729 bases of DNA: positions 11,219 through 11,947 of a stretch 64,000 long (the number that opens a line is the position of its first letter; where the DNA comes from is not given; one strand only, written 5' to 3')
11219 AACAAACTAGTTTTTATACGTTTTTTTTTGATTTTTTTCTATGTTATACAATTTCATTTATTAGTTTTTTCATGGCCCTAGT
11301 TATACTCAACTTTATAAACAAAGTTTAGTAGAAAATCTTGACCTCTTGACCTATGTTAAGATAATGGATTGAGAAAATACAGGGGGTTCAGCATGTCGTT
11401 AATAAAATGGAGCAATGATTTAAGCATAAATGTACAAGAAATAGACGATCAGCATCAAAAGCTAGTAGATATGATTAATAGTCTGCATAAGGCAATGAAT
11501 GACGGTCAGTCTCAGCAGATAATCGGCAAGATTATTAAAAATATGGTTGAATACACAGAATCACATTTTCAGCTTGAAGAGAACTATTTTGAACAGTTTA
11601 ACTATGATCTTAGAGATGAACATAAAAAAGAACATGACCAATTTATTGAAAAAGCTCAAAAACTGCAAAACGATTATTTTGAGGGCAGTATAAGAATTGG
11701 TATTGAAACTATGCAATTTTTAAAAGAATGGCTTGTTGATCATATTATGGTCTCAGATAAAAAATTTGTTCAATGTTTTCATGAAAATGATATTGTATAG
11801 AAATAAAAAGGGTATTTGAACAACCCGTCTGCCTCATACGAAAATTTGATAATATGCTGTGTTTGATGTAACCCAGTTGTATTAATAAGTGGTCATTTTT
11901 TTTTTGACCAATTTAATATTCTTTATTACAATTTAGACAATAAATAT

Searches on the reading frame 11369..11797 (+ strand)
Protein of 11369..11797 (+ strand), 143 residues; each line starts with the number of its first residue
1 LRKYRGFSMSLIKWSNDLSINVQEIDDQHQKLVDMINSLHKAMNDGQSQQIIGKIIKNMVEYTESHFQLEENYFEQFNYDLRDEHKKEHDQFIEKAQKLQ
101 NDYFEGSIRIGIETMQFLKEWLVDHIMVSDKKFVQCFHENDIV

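Call 3: search_protein_families(library=pfam, proteins=[window:11369-11797:+], max_evalue=1)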
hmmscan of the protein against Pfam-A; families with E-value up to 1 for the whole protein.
window:11369-11797:+ (143 aa): 2 families
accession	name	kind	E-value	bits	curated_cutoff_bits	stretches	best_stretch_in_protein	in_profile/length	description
PF01814.28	Hemerythrin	-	7.1e-19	69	25.3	1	22-134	3-124/127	Hemerythrin HHE cation binding domain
PF08702.15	Fib_alpha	-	0.21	12.2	29.9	1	28-100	33-105/143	Fibrinogen alpha/beta chain family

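Call 4: search_protein_families(library=ncbifam, proteins=[window:11369-11797:+], max_evalue=1)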
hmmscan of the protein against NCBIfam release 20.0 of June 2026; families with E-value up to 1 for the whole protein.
window:11369-11797:+ (143 aa): 6 families
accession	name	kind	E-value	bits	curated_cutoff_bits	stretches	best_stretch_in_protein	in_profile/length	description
NF033749.1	bact_hemeryth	subfamily_domain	3.9e-43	146.7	84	1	11-137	1-128/129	bacteriohemerythrin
TIGR02481.1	hemeryth_dom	domain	2.6e-36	124.5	51.75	1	13-136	1-125/126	hemerythrin domain-containing protein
NF002007.0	PRK00808.1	equivalog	1.5e-30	106.3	109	1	9-137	1-127/156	bacteriohemerythrin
TIGR00058.1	Hemerythrin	subfamily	5.4e-16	59.2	131.85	1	13-133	6-111/115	hemerythrin family non-heme iron protein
NF002522.0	PRK01917.1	equivalog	2.4e-12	47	162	1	12-139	13-133/145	cation-binding hemerythrin HHE family protein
TIGR02872.1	spore_ytvI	equivalog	0.2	11.1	198.15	1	10-75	80-145/341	sporulation integral membrane protein YtvI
